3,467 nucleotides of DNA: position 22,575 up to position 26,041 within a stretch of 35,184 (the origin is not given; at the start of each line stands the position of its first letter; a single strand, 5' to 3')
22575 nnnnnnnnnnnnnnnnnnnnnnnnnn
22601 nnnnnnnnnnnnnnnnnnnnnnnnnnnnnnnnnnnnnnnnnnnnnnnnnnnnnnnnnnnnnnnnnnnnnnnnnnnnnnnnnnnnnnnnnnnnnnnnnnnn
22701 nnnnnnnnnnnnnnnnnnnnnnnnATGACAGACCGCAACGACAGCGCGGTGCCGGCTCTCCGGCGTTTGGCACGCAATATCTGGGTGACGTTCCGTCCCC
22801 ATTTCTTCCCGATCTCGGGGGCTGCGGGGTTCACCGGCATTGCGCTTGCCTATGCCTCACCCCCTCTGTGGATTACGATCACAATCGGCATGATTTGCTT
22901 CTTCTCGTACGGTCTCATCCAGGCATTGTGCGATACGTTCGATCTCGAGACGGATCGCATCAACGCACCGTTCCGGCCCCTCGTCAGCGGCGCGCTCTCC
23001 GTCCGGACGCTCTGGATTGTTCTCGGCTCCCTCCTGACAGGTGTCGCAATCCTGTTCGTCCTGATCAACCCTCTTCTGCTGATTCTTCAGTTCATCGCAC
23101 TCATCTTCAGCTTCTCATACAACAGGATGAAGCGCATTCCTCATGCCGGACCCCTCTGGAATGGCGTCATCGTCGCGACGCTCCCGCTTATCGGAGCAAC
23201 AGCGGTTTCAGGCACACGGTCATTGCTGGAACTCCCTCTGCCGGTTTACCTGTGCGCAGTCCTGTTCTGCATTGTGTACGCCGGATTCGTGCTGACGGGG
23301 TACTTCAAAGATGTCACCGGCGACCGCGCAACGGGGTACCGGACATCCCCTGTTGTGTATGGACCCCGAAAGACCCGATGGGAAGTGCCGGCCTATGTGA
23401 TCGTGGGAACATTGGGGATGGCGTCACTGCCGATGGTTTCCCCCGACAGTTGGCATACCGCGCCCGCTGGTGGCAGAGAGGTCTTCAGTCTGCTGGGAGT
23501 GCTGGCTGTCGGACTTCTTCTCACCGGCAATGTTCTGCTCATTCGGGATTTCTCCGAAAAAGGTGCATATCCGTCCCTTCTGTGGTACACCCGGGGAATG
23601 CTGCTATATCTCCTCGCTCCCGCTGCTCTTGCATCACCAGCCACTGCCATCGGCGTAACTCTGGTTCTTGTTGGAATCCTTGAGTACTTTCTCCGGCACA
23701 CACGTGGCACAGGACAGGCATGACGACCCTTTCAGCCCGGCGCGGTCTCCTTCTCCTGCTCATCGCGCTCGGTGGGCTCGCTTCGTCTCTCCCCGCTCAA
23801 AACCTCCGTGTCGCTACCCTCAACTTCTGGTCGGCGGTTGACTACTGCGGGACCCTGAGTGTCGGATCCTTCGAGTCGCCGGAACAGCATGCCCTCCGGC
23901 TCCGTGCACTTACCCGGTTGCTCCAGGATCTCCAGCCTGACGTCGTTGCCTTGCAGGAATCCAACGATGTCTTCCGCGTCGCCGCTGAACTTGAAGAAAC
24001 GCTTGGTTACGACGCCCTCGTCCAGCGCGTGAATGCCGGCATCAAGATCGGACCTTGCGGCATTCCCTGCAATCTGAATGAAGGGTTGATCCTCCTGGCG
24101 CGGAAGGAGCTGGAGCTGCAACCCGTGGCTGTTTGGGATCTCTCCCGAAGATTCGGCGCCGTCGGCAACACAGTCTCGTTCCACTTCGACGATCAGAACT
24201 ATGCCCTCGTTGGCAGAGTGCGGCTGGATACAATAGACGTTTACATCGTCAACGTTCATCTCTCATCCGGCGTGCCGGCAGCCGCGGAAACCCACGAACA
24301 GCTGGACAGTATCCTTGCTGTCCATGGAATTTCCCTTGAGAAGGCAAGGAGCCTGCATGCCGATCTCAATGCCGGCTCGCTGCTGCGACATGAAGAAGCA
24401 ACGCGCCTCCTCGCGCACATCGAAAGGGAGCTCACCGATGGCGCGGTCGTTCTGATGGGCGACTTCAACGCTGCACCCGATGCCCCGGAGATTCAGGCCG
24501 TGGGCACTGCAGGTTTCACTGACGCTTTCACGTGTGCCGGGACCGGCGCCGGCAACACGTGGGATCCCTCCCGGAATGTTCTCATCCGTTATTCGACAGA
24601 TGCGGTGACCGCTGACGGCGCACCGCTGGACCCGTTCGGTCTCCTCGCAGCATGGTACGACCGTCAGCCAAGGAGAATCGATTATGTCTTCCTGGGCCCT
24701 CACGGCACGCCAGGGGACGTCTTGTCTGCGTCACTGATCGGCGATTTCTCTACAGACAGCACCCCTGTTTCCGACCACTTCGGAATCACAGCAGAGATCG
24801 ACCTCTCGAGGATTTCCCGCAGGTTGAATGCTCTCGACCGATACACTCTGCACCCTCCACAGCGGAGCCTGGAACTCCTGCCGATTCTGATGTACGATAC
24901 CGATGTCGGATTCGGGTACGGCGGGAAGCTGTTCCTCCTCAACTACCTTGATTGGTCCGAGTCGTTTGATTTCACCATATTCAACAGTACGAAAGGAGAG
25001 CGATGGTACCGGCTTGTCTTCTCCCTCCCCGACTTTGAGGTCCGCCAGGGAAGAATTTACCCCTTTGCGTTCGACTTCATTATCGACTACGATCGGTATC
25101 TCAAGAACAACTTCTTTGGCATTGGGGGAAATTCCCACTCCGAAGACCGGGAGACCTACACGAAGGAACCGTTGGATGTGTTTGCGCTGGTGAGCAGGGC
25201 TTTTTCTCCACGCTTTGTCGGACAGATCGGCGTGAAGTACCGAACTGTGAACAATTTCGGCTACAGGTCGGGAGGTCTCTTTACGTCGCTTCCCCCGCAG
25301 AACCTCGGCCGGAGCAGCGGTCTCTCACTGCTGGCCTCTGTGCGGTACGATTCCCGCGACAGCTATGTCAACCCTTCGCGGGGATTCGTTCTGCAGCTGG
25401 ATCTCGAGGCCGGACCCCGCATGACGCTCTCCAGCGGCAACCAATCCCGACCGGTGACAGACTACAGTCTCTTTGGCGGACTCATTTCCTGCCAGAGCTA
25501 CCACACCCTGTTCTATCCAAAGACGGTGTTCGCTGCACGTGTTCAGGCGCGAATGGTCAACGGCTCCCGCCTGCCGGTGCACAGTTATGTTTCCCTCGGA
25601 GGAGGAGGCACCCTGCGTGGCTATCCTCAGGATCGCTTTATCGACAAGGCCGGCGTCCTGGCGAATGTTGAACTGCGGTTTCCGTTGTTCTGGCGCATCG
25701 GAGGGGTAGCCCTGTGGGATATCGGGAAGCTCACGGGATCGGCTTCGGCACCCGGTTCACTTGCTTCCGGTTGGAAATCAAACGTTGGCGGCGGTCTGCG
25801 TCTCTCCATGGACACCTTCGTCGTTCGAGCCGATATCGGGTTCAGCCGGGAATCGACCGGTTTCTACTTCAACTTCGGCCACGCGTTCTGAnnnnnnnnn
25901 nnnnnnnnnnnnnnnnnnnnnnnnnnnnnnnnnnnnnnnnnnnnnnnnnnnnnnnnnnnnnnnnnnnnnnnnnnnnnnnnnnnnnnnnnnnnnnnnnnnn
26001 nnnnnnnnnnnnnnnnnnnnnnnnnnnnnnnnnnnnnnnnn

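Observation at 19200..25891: Translationally coupled operon: SDR epimerase, lipid kinase, ThiL-like enzyme, UbiA prenyltransferase and EEP-Omp85 fusion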

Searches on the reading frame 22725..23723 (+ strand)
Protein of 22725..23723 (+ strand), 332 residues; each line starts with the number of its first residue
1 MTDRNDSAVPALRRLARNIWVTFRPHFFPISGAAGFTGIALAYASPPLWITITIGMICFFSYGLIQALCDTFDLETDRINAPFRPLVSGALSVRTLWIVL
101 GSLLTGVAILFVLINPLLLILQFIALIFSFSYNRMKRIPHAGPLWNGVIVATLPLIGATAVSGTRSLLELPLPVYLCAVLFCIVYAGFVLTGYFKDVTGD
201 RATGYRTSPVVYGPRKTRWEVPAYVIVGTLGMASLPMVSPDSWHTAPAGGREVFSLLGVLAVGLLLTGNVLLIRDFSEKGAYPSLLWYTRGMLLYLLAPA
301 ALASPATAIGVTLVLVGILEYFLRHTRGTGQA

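Call 3: search_protein_families(library=pfam, proteins=[window:22725-23723:+], max_evalue=0.01)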
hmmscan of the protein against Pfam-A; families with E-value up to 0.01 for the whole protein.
window:22725-23723:+ (332 aa): 1 family
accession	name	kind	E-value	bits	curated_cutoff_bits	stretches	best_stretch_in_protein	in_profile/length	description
PF01040.23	UbiA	-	5.8e-32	111.4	34.2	1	36-277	6-236/250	UbiA prenyltransferase family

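Call 4: search_protein_families(library=ncbifam, proteins=[window:22725-23723:+], max_evalue=0.01)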
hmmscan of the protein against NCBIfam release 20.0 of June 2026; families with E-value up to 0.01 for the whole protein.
window:22725-23723:+ (332 aa): 25 families
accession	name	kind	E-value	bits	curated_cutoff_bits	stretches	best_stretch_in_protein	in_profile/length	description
NF009523.0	PRK12884.1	equivalog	1e-20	74.1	269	1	31-298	19-272/279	prenyltransferase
NF005742.0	PRK07566.1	equivalog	9.6e-19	67.6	313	1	62-239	79-257/315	chlorophyll synthase ChlG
NF009521.0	PRK12882.1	equivalog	2.9e-18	66.1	296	1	23-238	12-223/280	geranylgeranylglycerol-phosphate geranylgeranyltransferase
NF009522.0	PRK12883.1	equivalog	3.4e-18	66.1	353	1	23-219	10-201/279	geranylgeranylglycerol-phosphate geranylgeranyltransferase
TIGR01476.1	chlor_syn_BchG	subfamily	3.7e-15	56.1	212.3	1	52-225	39-214/283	(bacterio)chlorophyll synthase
TIGR01475.1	ubiA_other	subfamily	8.5e-14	51.7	180.8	1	36-217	22-203/282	UbiA-like polyprenyltransferase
TIGR02056.1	ChlG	equivalog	3.2e-12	46.7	436.45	1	62-233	67-244/306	chlorophyll synthase ChlG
TIGR01474.1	ubiA_proteo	equivalog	7.1e-11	42.1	275.45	1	20-225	17-214/282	4-hydroxybenzoate octaprenyltransferase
NF041585.1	MqnP_Cj_Hp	exception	2.3e-09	37.1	375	1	71-218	66-206/281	menaquinone biosynthesis prenyltransferase MqnP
NF009609.0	PRK13106.1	equivalog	2.9e-09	36.7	349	1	73-215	73-219/301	prenyltransferase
NF009058.0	PRK12392.1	subfamily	9.2e-09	34.8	494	1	60-227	63-235/333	bacteriochlorophyll c synthase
NF009526.0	PRK12888.1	equivalog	1.6e-08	34.3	364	1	71-230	78-230/301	4-hydroxybenzoate octaprenyltransferase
NF009515.0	PRK12874.1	equivalog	5.1e-08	32.6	392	1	73-217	73-212/291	4-hydroxybenzoate polyprenyltransferase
NF035940.1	prenyl_rel_EboC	equivalog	7.8e-08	32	250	1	50-166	42-157/292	UbiA-like protein EboC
NF009524.0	PRK12886.1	equivalog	2.2e-07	30.5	387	1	84-223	79-213/291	prenyltransferase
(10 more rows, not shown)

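Call 38: search_solved_structures(query=window:22725-23720:+, max_evalue=0.1)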
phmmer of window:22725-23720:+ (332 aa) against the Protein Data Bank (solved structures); distinct sequences matched with E-value up to 0.1: 5.
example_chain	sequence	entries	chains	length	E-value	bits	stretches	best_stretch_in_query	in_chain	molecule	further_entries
6m31_A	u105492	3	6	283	5.1e-10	42.4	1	52-237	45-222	Digeranylgeranylglyceryl phosphate synthase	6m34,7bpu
4od4_A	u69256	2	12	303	7e-09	38.6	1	69-216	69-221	4-hydroxybenzoate octaprenyltransferase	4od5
9sas_C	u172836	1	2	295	8.5e-09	38.3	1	61-233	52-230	Chlorophyll a synthase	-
9sau_C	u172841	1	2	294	9.5e-09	38.2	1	62-233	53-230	Chlorophyll a synthase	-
4tq3_A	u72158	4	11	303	7.2e-05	25.4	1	71-217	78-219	Prenyltransferase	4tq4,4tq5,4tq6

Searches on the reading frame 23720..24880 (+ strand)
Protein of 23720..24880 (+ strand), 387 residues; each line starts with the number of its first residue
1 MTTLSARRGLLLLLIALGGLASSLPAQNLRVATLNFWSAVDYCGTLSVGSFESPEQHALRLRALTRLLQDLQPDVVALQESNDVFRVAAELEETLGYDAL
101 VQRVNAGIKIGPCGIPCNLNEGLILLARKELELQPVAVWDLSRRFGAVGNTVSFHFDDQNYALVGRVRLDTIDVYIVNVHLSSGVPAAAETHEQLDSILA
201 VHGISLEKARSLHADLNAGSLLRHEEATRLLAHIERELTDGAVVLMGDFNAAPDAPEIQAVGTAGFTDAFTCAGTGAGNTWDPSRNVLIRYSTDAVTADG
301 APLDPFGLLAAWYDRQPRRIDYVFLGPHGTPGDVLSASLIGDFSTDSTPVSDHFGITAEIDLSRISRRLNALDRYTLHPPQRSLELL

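Call 37: search_solved_structures(query=window:23720-24880:+, max_evalue=1)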
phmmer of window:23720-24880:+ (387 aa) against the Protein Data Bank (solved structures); distinct sequences matched with E-value up to 1: 0.

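Call 62: predict_structure(alignment_id=A2)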
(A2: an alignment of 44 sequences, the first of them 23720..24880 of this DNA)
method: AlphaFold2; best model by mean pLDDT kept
length: 387 residues; sequences in the alignment: 44
mean_pLDDT: 89.3   pTM: 0.87
mean pLDDT of the five models: 89.3, 89.0, 87.0, 85.8, 83.6
residues with pLDDT >= 90: 271; 70-90: 79; 50-70: 23; < 50: 14
segments of 3 or more residues with pLDDT < 50: 379-382, 384-387
pLDDT, mean of each block of 10 residues (from residue 1): 63 69 70 92 89 91 95 98 95 98 88 88 97 96 83 83 94 95 95 98 97 96 97 95 97 97 97 88 92 93 96 97 96 96 71 96 90 57 45
secondary structure, 60 per line:
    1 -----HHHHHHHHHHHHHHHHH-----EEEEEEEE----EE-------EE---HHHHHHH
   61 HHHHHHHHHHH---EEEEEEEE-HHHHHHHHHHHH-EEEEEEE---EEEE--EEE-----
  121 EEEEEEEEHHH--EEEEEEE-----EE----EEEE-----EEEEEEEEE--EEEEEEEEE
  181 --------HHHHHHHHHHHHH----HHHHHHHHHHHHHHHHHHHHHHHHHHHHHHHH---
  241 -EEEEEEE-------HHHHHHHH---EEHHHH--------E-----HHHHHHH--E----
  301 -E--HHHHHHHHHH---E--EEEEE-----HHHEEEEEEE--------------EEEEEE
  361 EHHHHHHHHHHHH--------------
elements in order: H6-22 E28-35 H54-71 E75-82 H84-95 E97-103 E107-110 E113-115 E121-128 E134-140 E152-155 E161-169 E172-180 H189-201 H206-237 E242-248 H256-263 H269-272 H287-293 H305-314 E321-325 E334-340 E355-361 H362-373

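Call 65: fold_search(model_id=the predicted structure, library=pdb)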
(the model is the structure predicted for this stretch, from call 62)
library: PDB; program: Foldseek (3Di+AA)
matches with E <= 10: 643; with E <= 0.001: 199
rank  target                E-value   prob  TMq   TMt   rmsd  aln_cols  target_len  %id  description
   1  4gyz_E                5.7e-15  1.00  0.52  0.79   4.5       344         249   16  Mus Musculus Tdp2 Bound to dAMP and Mg2+ (released 2012-10-31)
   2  4fpv_B                6.4e-15  1.00  0.54  0.78   4.2       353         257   18  Crystal structure of D. rerio TDP2 complexed with single strand DNA product (released 2012-10-31)
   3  6ca4_A                8.1e-15  1.00  0.50  0.77   4.2       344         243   17  Crystal structure of humanized D. rerio TDP2 by 14 mutations (released 2018-05-02)
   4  4f1i                  8.6e-15  1.00  0.49  0.57   7.3       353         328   15  Crystal structure of SeMet TDP2 from Caenorhabditis elegans (released 2012-10-31)
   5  6ca4_B                1.0e-14  1.00  0.51  0.78   4.2       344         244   17  Crystal structure of humanized D. rerio TDP2 by 14 mutations (released 2018-05-02)
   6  3l1w_A                1.1e-14  1.00  0.47  0.69   6.3       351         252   16  The crystal structure of a functionally unknown conserved protein from Enterococcus faecalis V583 (released 2010-01-12)
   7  4gz0_A                1.2e-14  1.00  0.53  0.79   4.1       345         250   16  Mus Musculus Tdp2-DNA Substrate Analog (5'-6-aminohexanol) Complex (released 2012-10-31)
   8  4gyz_B                1.3e-14  1.00  0.52  0.79   4.1       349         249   15  Mus Musculus Tdp2 Bound to dAMP and Mg2+ (released 2012-10-31)
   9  4gz1_B                1.4e-14  1.00  0.52  0.78   4.0       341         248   16  Mus Musculus Tdp2 reaction product (5'-phosphorylated DNA)-Mg2+ complex at 1.5 Angstroms resolution (released 2012-10-31)
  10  5ht2_A                1.6e-14  1.00  0.53  0.77   4.5       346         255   17  Mouse Tdp2 reaction product (5'-phosphorylated DNA)-Mg2+ complex with 1-N6-etheno-adenine (released 2016-04-27)
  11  5ino_A                1.6e-14  1.00  0.50  0.73   5.8       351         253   15  Human Tdp2 reaction product (5'-phosphorylated DNA)-Mg2+ complex (released 2016-04-27)
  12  4gyz_A                1.7e-14  1.00  0.51  0.78   4.2       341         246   16  Mus Musculus Tdp2 Bound to dAMP and Mg2+ (released 2012-10-31)
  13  4gew                  1.7e-14  1.00  0.49  0.57   9.4       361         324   15  Crystal structure of TDP2 from C. elegans (released 2012-10-31)
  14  4fva_A                1.8e-14  1.00  0.48  0.71   8.8       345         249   16  Crystal structure of truncated Caenorhabditis elegans TDP2 (released 2012-10-31)
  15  4f1h_B                2.1e-14  1.00  0.53  0.78   4.0       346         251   18  Crystal structure of TDP2 from Danio rerio complexed with a single strand DNA (released 2012-10-31)
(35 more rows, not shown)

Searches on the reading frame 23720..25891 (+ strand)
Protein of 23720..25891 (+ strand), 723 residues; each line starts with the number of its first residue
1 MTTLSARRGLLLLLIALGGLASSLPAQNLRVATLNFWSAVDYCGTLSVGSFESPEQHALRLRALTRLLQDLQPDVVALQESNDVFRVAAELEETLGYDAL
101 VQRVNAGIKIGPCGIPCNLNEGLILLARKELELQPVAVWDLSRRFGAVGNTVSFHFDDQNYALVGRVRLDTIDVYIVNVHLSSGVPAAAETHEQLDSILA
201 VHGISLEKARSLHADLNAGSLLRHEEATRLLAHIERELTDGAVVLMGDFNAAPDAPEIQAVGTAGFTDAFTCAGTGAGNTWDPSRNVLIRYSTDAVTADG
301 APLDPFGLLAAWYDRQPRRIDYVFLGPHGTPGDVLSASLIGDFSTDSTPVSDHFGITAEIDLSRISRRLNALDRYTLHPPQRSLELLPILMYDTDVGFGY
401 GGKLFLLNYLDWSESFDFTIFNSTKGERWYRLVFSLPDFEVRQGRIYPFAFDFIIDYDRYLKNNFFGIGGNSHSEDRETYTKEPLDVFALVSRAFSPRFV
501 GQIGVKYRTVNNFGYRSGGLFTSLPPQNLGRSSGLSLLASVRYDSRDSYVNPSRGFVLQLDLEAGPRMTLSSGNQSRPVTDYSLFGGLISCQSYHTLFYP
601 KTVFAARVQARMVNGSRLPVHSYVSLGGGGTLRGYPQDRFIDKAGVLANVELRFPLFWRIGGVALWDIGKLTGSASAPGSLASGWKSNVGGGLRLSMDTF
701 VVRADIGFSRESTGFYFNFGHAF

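Call 3: search_protein_families(library=pfam, proteins=[window:23720-25891:+], max_evalue=0.01)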
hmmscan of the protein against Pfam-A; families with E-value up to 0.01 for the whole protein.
window:23720-25891:+ (723 aa): 3 families
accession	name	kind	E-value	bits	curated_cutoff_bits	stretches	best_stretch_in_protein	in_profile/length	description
PF01103.29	Omp85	-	2.6e-16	60.5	24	1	472-723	49-325/325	Omp85 superfamily domain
PF03372.29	Exo_endo_phos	-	2.9e-10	40.7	24.5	1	58-353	16-225/225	Endonuclease/Exonuclease/phosphatase family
PF03865.19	ShlB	-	0.0069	16.3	22.7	0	544-684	161-304/311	Haemolysin secretion/activation protein ShlB/FhaC/HecB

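Call 4: search_protein_families(library=ncbifam, proteins=[window:23720-25891:+], max_evalue=0.01)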
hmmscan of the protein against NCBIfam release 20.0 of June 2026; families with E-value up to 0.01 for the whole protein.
window:23720-25891:+ (723 aa): 3 families
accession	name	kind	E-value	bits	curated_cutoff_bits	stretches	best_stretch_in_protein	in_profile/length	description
NF047779.1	Omp85_fam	subfamily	7e-34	118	200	2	537-723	227-423/423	Omp85 family outer membrane protein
TIGR03303.1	OM_YaeT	equivalog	0.00029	19.3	297.15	1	526-656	525-660/741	outer membrane protein assembly factor BamA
NF052279.1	lipo_TamL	exception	0.0012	17.4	400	1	625-709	619-715/747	translocation and assembly module lipoprotein TamL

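Call 40: find_homologous_proteins(query=window:23720-25888:+)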
Query window:23720-25888:+ (723 aa): 198 proteins with E <= 0.001 among 8000 candidates; the best 120 are listed.
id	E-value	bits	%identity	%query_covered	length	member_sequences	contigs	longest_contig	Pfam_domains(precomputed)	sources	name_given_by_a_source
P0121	0.0e+0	1648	100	100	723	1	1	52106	PF03372.30,PF01103.30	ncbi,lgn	-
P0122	2.0e-223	762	53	97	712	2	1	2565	PF03372.30,PF01103.30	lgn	-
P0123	3.9e-219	748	50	99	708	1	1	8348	PF03372.30,PF01103.30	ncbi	-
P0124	1.5e-217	743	51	97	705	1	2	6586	PF03372.30,PF01103.30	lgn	-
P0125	2.7e-217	742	50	98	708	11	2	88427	PF03372.30,PF01103.30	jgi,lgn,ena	-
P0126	3.1e-216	738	49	99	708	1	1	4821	PF03372.30,PF01103.30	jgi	jgi:endonuclease/exonuclease/phosphatase family metal-dependent hydrolase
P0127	5.0e-215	734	50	99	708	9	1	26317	PF03372.30,PF01103.30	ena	-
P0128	7.2e-215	734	50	99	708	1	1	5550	PF03372.30,PF01103.30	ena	-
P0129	8.1e-215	734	50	100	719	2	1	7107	PF03372.30,PF01103.30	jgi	-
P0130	8.1e-215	734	50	97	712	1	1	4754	PF03372.30,PF01103.30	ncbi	-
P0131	1.3e-214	733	51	97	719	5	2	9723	PF03372.30,PF01103.30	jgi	jgi:endonuclease/exonuclease/phosphatase family metal-dependent hydrolase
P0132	1.9e-212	726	48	99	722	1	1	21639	PF03372.30,PF01103.30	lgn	-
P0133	7.3e-212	724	50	97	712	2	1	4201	PF03372.30,PF01103.30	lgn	-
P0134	1.4e-211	723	49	97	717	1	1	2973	PF03372.30,PF01103.30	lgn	-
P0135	1.7e-211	723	50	99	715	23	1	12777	PF03372.30,PF01103.30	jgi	-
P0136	6.2e-207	708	49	97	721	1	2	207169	PF03372.30,PF01103.30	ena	-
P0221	5.1e-170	586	43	99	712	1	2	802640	PF03372.30,PF01103.30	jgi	jgi:endonuclease/exonuclease/phosphatase family metal-dependent hydrolase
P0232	1.8e-167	577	41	96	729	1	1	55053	PF03372.30,PF01103.30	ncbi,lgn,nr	ncbi:MAG: BamA/TamA family outer membrane protein [Candidatus Aminicenantes bacterium]|nr:BamA/TamA 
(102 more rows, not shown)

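Call 41: find_encoding_contigs(protein=P0221, flank=10000, max_places=1)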
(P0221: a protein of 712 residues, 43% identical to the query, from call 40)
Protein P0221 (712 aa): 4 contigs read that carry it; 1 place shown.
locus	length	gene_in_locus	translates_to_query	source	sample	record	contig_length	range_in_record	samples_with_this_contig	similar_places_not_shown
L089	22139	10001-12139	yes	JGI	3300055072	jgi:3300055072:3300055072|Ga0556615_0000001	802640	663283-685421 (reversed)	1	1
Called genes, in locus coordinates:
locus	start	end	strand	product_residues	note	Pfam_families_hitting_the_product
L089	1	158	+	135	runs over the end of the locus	-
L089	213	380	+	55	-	PF18962:Por_Secre_tail (weak)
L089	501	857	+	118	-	PF00507:Oxidored_q4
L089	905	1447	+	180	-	PF01058:Oxidored_q6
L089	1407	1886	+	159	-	PF00329:Complex1_30kDa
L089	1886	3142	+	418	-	PF00346:Complex1_49kDa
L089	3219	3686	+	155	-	PF01257:2Fe-2S_thioredx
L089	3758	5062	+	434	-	PF01512:Complex1_51K, PF10531:SLBB (weak), PF22461:SLBB_2, PF10589:NADH_4Fe-4S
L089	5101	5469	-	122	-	-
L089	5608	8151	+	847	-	PF00512:HisKA, PF02518:HATPase_c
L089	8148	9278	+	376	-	PF00072:Response_reg, PF07228:SpoIIE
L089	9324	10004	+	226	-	PF00072:Response_reg, PF00486:Trans_reg_C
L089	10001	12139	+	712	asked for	PF03372:Exo_endo_phos, PF01103:Omp85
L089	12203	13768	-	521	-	PF00939:Na_sulph_symp, PF03600:CitMHS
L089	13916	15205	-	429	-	PF00034:Cytochrom_C, PF13442:Cytochrome_CBB3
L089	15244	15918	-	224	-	PF04307:YdjM (weak)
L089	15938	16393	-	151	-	-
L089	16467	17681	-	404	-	PF01979:Amidohydro_1, PF07969:Amidohydro_3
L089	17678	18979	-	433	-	PF01979:Amidohydro_1, PF07969:Amidohydro_3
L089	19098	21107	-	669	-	PF15902:Sortilin-Vps10 (faint), PF14870:PSII_BNR, PF18962:Por_Secre_tail (weak)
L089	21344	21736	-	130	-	PF08818:DUF1801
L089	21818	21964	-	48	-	-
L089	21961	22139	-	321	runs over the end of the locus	PF13415:Beta-prop_FBX42 (faint), PF24681:Kelch_KLHDC2_KLHL20_DRC7 (faint), PF25852:DUF6242_C (weak)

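Call 42: find_encoding_contigs(protein=P0136, flank=10000, max_places=1)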
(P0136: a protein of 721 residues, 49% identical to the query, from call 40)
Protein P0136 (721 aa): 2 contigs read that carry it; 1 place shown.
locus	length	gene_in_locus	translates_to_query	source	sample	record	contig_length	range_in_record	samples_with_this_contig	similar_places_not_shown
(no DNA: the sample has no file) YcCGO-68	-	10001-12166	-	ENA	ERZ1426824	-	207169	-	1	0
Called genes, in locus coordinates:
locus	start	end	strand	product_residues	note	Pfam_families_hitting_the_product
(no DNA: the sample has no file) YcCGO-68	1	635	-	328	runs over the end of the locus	PF01368:DHH, PF02272:DHHA1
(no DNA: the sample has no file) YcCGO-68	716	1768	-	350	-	PF02775:TPP_enzyme_C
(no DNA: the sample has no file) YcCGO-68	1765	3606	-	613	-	PF01558:POR, PF01855:POR_N, PF17147:PFOR_II (weak)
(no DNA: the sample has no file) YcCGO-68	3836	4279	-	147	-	PF01281:Ribosomal_L9_N, PF03948:Ribosomal_L9_C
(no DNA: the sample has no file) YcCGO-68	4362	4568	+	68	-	-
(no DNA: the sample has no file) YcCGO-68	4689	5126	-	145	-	PF01250:Ribosomal_S6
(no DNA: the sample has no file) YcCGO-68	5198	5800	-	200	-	PF01195:Pept_tRNA_hydro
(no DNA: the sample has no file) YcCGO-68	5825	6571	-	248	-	PF01386:Ribosomal_L25p, PF14693:Ribosomal_TL5_C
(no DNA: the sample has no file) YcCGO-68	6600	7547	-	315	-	PF13793:Pribosyltran_N, PF00156:Pribosyltran, PF14572:Pribosyl_synth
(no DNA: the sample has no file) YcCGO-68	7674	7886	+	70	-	-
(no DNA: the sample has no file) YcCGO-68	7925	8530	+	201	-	PF02632:BioY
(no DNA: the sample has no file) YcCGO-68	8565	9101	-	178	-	PF01451:LMWPc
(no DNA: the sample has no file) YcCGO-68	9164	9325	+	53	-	-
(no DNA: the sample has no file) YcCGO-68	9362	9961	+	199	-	-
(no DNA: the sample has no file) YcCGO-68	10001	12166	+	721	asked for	PF03372:Exo_endo_phos, PF01103:Omp85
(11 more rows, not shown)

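Call 43: find_encoding_contigs(protein=P0232, flank=10000, max_places=1)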
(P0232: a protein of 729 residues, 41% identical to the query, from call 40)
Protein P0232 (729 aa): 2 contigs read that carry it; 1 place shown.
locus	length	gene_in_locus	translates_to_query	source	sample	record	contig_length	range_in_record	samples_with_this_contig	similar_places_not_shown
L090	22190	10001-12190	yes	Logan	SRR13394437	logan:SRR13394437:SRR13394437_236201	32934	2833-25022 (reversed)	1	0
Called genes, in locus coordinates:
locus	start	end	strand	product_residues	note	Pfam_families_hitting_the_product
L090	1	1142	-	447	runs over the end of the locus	PF03349:Toluene_X (faint), PF13505:OMP_b-brl (faint)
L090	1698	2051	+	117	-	PF03965:Penicillinase_R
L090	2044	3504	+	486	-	PF05569:Peptidase_M56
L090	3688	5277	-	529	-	PF03577:Peptidase_C69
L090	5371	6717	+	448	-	PF03349:Toluene_X, PF13505:OMP_b-brl (faint)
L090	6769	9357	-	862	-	PF12704:MacB_PCD, PF02687:FtsX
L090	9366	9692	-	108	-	PF03551:PadR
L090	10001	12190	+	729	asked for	PF03372:Exo_endo_phos, PF01103:Omp85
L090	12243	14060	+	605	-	PF00144:Beta-lactamase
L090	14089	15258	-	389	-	PF04748:Polysacc_deac_2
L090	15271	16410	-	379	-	PF13180:PDZ_2 (weak), PF17820:PDZ_6, PF03572:Peptidase_S41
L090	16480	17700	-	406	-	PF01551:Peptidase_M23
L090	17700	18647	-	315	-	PF03706:LPG_synthase_TM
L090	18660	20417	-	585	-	PF01235:Na_Ala_symp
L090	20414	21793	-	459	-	PF00209:SNF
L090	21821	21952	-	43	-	-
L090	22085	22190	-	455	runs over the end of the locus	PF00209:SNF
